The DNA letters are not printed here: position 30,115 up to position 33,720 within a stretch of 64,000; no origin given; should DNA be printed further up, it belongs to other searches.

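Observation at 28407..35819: coaE / CbbQ-NorQ AAA+ / CoA-pyrophosphatase Nudix / giant VWA operon with no recognisable client enzyme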

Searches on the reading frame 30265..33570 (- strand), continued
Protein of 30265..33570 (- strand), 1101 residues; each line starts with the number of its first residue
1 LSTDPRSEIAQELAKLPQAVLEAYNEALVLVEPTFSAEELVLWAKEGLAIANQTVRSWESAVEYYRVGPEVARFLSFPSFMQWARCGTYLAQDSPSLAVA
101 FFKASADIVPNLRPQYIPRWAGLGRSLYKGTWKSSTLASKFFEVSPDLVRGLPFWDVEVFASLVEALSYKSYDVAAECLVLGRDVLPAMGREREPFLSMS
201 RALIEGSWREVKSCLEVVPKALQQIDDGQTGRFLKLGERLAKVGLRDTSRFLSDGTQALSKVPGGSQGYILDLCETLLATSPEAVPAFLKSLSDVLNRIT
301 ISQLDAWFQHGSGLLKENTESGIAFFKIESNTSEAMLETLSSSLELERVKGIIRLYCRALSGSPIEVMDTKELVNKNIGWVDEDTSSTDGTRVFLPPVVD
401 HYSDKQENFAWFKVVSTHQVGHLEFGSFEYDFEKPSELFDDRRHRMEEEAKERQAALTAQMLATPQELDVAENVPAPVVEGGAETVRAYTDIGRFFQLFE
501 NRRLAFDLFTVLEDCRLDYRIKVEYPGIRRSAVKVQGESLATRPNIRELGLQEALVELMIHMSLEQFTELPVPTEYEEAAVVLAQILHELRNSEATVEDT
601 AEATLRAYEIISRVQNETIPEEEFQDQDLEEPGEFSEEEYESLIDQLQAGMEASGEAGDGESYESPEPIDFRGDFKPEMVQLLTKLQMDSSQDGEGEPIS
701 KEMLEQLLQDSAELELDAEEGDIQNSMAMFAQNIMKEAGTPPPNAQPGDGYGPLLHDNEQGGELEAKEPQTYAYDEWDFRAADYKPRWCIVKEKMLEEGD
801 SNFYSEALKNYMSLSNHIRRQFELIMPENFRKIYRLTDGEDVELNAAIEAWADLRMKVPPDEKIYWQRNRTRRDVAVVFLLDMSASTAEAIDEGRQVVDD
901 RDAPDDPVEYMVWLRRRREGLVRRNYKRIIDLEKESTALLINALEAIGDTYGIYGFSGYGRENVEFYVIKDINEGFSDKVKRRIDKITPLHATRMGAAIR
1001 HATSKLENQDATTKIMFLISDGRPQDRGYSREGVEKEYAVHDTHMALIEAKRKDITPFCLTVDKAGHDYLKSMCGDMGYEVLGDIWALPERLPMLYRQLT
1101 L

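Call 28: find_encoding_contigs(protein=P0205, flank=8000, max_places=2)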
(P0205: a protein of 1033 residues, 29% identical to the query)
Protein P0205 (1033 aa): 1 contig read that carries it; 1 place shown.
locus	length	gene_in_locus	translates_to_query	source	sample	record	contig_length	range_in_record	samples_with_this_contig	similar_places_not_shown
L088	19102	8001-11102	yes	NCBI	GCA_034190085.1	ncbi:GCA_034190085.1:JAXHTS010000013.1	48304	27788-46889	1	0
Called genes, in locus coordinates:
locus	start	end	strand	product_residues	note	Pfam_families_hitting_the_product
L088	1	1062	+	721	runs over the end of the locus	-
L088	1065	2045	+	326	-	PF07719:TPR_2 (faint), PF00515:TPR_1 (faint), PF13414:TPR_11 (faint), PF14559:TPR_19 (weak)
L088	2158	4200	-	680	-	PF13426:PAS_9 (weak), PF01590:GAF, PF00512:HisKA, PF02518:HATPase_c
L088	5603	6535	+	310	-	PF02219:MTHFR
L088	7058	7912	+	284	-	PF07728:AAA_5, PF08406:CbbQ_C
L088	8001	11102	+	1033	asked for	PF00092:VWA (weak)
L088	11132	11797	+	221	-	PF23023:Anti-Pycsar_Apyc1 (weak), PF00753:Lactamase_B, PF19583:ODP, PF12706:Lactamase_B_2 (weak)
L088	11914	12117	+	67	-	-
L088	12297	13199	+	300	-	PF01040:UbiA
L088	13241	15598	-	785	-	PF13088:BNR_2 (faint)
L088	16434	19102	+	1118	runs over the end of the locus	PF00149:Metallophos, PF24883:NPHP3_N (faint), PF05729:NACHT, PF03781:FGE-sulfatase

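Call 29: find_encoding_contigs(protein=P0213, flank=8000, max_places=2)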
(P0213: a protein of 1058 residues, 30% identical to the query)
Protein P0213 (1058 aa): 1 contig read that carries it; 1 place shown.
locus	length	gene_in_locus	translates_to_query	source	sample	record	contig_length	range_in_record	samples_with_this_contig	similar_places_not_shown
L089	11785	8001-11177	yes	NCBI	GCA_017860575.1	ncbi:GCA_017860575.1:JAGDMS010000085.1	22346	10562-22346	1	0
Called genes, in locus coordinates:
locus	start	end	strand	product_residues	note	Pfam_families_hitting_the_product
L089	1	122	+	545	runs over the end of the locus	PF00884:Sulfatase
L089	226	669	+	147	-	PF04966:OprB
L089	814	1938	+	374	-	PF13466:STAS_2 (weak), PF02405:MlaE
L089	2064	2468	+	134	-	PF05635:23S_rRNA_IVP, PF22296:bAvd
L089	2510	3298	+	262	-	PF00005:ABC_tran, PF13304:AAA_21 (weak)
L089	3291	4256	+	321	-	PF02470:MlaD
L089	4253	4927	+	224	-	PF03886:ABC_trans_aux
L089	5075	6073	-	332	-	PF00586:AIRS, PF02769:AIRS_C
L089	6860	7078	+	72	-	-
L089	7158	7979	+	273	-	PF07728:AAA_5, PF08406:CbbQ_C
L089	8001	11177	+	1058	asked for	PF00092:VWA (weak)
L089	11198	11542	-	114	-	-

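Call 30: find_encoding_contigs(protein=P0269, flank=8000, max_places=2)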
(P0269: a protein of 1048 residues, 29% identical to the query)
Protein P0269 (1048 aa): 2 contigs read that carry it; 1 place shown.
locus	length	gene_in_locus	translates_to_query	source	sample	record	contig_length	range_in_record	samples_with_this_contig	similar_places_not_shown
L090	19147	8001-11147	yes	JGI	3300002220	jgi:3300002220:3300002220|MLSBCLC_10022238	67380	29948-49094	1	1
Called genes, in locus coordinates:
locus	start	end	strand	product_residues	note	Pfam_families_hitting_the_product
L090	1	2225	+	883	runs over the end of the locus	-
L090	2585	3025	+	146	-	PF02579:Nitro_FeMo-Co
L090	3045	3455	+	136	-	-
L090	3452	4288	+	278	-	PF00142:Fer4_NifH (faint), PF01656:CbiA, PF10609:ParA, PF13614:AAA_31 (weak), PF00037:Fer4 (weak), PF14697:Fer4_21 (weak), PF13187:Fer4_9 (weak), PF00037:Fer4 (weak), +3 more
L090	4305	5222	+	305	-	PF00142:Fer4_NifH (faint), PF01656:CbiA, PF00037:Fer4, PF12837:Fer4_6 (weak), PF13237:Fer4_10 (weak), PF14697:Fer4_21 (weak), PF00037:Fer4 (weak), PF10609:ParA (weak), +2 more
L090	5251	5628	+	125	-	PF02579:Nitro_FeMo-Co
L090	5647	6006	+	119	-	PF02579:Nitro_FeMo-Co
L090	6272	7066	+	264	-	PF00378:ECH_1, PF16113:ECH_2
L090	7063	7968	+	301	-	PF07728:AAA_5, PF08406:CbbQ_C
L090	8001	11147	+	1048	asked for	PF00092:VWA (weak)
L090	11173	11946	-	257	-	-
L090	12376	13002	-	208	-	PF02811:PHP, PF13263:PHP_C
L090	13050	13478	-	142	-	PF11136:DUF2889 (weak)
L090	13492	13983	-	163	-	PF11136:DUF2889 (faint)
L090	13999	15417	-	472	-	PF02596:DUF169, PF01121:CoaE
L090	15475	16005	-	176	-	PF02572:CobA_CobO_BtuR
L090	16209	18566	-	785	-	PF03176:MMPL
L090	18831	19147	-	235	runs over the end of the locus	PF02683:DsbD_TM, PF13386:DsbD_2 (weak)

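Call 31: find_encoding_contigs(protein=P0208, flank=8000, max_places=2)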
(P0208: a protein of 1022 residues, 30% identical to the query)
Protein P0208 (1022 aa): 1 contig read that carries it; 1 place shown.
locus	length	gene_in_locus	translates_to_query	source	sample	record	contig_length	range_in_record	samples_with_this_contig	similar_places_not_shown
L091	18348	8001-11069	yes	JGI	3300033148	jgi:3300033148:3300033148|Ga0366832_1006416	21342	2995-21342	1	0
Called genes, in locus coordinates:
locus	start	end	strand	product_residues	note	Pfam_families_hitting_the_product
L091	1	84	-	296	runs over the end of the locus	PF00501:AMP-binding (weak)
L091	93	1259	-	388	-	PF01966:HD, PF13286:HD_assoc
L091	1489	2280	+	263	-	PF01026:TatD_DNase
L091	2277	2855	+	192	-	PF02545:Maf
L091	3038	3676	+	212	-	PF12945:PilZNR, PF07238:PilZ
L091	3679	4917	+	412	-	PF11871:DUF3391, PF13487:HD_5, PF01966:HD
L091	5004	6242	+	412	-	PF11871:DUF3391, PF13487:HD_5, PF01966:HD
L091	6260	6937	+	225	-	PF01168:Ala_racemase_N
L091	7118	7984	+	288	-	PF07728:AAA_5, PF08406:CbbQ_C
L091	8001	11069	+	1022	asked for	PF00092:VWA (weak)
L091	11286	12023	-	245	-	PF08032:SpoU_sub_bind, PF00588:SpoU_methylase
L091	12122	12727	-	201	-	PF00625:Guanylate_kin, PF13238:AAA_18 (weak), PF13401:AAA_22 (faint)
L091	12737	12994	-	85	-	PF04025:RemA-like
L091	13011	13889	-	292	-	PF03755:YicC-like_N, PF08340:YicC-like_C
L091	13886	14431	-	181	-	PF14385:DUF4416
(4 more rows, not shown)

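Call 44: find_related_loci(query=A2, collection=metagenome_contigs, flank=6000)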
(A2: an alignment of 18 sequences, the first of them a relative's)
Query A2 (1033 aa) in metagenome_contigs; peptide patterns used: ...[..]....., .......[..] (x = any residue, [..] = any of these).
600 stretches matched a pattern (row limit reached: there are more); 556 encode a relative of the query (tblastn E <= 1e-3); the best 80 are kept; 80 distinct loci.
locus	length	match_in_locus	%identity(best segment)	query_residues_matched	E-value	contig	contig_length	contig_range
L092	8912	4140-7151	47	17-1032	0e+0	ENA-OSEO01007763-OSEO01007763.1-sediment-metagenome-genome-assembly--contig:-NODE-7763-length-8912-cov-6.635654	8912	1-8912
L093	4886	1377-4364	45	25-1032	0e+0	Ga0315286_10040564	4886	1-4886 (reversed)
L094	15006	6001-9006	43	4-1032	0e+0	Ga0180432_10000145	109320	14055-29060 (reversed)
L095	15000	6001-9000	42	3-1033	0e+0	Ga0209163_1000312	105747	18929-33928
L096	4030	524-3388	41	54-1032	0e+0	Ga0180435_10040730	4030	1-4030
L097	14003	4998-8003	41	16-1033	0e+0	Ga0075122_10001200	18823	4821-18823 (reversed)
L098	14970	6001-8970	40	17-1033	0e+0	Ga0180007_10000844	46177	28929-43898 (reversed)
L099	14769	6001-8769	37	95-1033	0e+0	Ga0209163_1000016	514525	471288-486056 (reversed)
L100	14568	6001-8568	37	212-1031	1e-163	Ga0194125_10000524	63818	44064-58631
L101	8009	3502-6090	35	203-1031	5e-160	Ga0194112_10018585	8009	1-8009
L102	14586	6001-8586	36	203-1033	7e-157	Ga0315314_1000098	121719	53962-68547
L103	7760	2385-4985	35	203-1031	4e-153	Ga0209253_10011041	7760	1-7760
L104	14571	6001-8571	35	208-1033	4e-153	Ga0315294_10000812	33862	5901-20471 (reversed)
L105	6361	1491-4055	35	208-1031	9e-151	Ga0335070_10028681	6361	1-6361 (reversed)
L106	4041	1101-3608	34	175-1031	3e-154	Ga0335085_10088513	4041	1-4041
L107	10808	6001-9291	31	18-1031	9e-145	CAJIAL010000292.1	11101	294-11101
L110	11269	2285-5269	30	114-1031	1e-142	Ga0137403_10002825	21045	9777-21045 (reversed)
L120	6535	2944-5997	28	99-1031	3e-131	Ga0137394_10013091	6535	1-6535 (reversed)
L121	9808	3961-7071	29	83-1033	3e-130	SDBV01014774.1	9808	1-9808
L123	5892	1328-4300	30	57-1029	2e-123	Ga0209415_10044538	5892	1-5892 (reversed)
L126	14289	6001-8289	34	286-1033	8e-122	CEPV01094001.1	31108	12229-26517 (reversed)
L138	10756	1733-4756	29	11-1032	3e-115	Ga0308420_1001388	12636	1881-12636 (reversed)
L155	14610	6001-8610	29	106-1033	2e-109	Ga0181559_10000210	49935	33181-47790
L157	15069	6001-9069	26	91-1031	4e-109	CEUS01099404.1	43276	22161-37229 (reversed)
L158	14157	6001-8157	32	308-1017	3e-109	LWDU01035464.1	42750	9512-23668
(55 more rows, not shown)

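Call 49: predict_structure(alignment_id=A1)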
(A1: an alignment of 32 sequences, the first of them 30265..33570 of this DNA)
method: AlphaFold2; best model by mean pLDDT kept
length: 1101 residues; sequences in the alignment: 32
mean_pLDDT: 82.9   pTM: 0.54
mean pLDDT of the five models: 82.9, 82.7, 80.6, 79.8, 79.5
residues with pLDDT >= 90: 553; 70-90: 357; 50-70: 95; < 50: 96
segments of 3 or more residues with pLDDT < 50: 467-487, 692-695, 714-721, 743-760, 829-841, 864-870, 894-901, 920-924, 1030-1033
pLDDT, mean of each block of 10 residues (from residue 1): 73 93 95 92 95 93 96 95 97 95 96 95 96 95 96 94 96 95 91 92 92 90 86 93 88 91 89 94 94 89 92 94 94 89 87 90 85 69 80 90 89 95 92 91 87 80 55 36 48 89 93 96 93 94 93 96 93 92 93 94 94 90 92 78 78 54 89 89 77 53 72 49 61 68 39 35 78 88 84 92 90 84 62 38 65 77 49 83 81 47 71 67 62 91 87 88 91 92 90 86 93 91 56 66 93 93 64 84 85 87 73
secondary structure, 60 per line:
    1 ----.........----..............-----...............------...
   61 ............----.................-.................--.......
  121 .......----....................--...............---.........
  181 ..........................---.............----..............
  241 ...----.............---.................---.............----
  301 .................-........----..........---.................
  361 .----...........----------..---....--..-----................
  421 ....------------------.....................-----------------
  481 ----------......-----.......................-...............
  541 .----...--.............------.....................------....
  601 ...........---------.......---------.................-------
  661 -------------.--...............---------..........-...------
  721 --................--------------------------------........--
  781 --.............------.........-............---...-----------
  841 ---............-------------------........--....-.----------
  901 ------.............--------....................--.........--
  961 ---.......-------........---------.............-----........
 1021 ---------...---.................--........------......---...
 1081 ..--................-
elements in order (helices of 4 or more, strands of 3 or more residues): H5-13 H18-31 H37-51 H58-72 H77-93 H95-111 H114-127 H132-151 H154-168 H172-206 H210-222 H227-243 H248-260 H264-280 H284-296 H301-317 H319-326 H331-340 H346-361 E366-369 H370-376 E392-395 H405-424 H443-463 H491-496 H502-524 H526-541 H551-563 E570-573 H574-590 H597-611 E624-627 H637-653 H677-691 H701-710 H723-738 E771-778 E783-795 H802-810 H812-823 H844-855 E875-882 H885-888 H907-919 H929-947 E950-958 E964-970 H978-985 H995-1007 E1013-1020 H1036-1052 E1055-1062 H1069-1074 E1078-1082 H1085-1100
